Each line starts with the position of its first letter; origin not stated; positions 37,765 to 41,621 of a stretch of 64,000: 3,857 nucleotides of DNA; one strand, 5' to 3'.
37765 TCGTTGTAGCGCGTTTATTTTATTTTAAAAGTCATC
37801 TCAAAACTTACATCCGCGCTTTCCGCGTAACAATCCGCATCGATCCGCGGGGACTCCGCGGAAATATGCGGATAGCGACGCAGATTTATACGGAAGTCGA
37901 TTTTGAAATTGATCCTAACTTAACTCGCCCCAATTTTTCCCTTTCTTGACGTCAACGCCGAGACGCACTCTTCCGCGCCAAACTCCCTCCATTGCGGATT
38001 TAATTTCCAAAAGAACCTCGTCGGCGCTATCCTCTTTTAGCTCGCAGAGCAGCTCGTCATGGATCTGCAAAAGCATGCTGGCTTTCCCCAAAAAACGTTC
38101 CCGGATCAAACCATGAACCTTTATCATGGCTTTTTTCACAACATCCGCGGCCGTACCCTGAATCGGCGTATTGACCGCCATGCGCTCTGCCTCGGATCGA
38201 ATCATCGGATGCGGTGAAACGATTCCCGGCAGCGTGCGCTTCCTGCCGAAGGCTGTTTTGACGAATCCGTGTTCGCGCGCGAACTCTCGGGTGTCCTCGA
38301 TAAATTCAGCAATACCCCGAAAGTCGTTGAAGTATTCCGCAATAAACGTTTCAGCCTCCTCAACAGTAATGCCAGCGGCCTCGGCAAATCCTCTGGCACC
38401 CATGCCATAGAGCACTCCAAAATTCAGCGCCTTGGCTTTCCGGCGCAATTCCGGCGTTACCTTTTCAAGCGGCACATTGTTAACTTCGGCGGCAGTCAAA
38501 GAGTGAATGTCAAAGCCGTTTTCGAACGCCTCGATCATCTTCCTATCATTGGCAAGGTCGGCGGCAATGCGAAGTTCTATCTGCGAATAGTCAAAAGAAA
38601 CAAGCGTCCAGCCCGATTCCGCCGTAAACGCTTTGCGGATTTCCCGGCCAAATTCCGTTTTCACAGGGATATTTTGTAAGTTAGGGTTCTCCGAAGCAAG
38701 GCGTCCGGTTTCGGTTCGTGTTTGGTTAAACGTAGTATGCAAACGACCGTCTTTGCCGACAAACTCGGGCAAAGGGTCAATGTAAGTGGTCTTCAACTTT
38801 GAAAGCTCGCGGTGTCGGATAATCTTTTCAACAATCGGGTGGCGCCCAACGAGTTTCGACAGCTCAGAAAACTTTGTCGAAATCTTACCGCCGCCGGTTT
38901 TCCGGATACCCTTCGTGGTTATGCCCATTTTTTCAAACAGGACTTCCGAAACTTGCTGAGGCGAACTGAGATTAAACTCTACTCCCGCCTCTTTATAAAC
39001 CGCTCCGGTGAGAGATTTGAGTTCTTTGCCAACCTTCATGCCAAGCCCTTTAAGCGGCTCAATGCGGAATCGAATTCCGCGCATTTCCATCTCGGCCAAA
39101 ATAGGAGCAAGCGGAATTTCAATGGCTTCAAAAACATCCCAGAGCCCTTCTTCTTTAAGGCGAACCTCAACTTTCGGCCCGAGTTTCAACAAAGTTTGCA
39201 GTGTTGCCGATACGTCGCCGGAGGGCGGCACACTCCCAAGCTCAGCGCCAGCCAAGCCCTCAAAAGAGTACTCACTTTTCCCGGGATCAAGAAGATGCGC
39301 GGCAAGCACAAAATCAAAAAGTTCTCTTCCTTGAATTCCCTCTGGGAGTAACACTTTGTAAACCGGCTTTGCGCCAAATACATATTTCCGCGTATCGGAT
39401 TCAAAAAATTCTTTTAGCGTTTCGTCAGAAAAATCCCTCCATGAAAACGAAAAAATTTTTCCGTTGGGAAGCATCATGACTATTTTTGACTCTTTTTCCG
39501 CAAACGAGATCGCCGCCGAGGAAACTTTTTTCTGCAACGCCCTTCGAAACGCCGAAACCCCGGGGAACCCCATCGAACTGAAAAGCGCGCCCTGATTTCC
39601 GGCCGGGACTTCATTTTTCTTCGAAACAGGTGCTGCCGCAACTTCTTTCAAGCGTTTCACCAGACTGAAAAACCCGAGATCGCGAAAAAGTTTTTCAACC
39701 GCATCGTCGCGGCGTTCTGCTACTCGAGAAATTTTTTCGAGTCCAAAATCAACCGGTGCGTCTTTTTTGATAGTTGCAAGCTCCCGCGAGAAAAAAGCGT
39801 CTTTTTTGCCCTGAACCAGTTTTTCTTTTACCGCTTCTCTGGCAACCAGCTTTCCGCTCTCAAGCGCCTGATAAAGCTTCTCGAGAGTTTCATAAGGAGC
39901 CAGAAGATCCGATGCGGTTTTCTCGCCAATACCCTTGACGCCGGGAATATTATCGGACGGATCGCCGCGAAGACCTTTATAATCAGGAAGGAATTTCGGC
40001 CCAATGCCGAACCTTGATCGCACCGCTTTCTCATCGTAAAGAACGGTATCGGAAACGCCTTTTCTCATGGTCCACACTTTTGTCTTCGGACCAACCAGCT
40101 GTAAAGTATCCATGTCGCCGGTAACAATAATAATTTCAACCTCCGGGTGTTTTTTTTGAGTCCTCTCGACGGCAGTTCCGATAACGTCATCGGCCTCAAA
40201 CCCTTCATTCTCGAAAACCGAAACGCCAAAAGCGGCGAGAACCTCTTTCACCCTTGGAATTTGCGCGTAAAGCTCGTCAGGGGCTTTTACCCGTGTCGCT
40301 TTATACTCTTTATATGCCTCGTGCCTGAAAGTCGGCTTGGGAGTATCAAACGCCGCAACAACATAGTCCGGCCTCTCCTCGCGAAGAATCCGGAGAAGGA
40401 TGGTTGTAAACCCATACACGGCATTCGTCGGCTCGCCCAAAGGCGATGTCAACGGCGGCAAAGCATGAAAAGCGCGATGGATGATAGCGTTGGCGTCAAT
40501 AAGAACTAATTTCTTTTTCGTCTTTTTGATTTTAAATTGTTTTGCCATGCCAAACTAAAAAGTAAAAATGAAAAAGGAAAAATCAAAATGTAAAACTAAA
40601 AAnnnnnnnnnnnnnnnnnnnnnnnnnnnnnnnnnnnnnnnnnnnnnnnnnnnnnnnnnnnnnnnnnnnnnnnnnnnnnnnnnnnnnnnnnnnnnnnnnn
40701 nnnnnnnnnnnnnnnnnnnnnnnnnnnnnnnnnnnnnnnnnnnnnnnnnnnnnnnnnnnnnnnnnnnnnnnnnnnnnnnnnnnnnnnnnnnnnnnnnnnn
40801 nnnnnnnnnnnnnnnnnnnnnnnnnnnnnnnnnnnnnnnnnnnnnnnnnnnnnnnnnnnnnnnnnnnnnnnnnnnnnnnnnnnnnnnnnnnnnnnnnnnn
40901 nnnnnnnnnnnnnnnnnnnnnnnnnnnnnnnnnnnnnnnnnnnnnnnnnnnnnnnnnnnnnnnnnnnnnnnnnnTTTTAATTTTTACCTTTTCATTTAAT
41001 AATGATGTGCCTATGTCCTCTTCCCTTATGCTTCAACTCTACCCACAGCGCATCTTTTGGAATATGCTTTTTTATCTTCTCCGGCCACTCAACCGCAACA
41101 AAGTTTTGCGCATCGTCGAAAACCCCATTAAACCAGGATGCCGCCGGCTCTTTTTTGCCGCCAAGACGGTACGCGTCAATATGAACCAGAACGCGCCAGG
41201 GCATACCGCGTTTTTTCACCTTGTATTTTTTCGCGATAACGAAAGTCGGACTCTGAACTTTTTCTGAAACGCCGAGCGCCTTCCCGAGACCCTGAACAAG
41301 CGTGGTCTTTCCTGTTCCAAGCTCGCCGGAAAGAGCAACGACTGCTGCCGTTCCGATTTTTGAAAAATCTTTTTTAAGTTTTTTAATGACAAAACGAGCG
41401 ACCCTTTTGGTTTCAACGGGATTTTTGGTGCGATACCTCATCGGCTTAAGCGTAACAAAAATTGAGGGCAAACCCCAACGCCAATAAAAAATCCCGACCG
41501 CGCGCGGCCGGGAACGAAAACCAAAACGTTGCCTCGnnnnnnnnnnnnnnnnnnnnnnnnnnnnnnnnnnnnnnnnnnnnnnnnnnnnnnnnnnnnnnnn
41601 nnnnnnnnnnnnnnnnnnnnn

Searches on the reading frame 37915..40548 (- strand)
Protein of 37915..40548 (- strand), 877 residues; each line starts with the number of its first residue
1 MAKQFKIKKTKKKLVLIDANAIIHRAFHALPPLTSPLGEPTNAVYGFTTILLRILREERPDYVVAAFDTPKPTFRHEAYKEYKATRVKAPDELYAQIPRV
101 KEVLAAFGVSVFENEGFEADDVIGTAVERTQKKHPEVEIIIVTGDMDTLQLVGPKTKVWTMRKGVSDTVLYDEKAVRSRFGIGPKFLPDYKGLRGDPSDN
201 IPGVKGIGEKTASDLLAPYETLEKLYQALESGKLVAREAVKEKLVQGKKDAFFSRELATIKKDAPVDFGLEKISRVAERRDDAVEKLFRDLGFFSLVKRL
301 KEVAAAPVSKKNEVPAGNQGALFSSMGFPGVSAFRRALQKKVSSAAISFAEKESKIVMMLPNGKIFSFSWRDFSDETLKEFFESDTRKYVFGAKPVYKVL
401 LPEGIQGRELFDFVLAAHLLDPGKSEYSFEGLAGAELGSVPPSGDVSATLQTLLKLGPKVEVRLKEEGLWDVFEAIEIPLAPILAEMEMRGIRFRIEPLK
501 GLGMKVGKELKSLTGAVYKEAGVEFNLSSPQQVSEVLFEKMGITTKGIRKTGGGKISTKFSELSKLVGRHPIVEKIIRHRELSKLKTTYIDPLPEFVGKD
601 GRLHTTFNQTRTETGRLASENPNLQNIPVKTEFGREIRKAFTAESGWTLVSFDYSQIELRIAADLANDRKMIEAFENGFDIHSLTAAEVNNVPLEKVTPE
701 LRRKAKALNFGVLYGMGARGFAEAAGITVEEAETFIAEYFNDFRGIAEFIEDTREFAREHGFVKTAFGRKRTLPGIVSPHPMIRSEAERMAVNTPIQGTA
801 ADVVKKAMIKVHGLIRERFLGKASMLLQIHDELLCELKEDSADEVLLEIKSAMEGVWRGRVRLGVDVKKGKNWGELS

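Call 14: search_protein_families(library=pfam, proteins=[window:37915-40548:-], max_evalue=0.01)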
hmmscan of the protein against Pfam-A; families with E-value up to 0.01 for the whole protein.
window:37915-40548:- (877 aa): 4 families
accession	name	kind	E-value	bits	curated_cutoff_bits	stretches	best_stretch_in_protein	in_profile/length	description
PF00476.26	DNA_pol_A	-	2.7e-140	468.1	34.3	1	499-875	4-381/381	DNA polymerase family A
PF02739.22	5_3_exonuc_N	-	1.2e-55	188.1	34.3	1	13-181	1-164/164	5'-3' exonuclease, N-terminal resolvase-like domain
PF01367.25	5_3_exonuc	-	3.9e-28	98.2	40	1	183-275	2-91/97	5'-3' exonuclease, C-terminal SAM fold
PF22619.2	DNA_polI_exo1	-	0.0033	17.7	27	1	366-433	28-97/140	DNA polymerase I, ribonuclease H-like domain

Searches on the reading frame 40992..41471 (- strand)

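Call 14: search_protein_families(library=pfam, proteins=[window:40992-41471:-], max_evalue=0.01)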
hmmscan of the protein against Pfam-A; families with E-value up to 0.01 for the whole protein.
window:40992-41471:- (159 aa): 2 families
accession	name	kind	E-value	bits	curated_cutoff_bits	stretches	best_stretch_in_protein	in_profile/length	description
PF02367.23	TsaE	-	4.5e-31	107.9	26.6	1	17-155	3-127/128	Threonylcarbamoyl adenosine biosynthesis protein TsaE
PF13401.12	AAA_22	-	0.0061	17.3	27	1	41-74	4-33/130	AAA domain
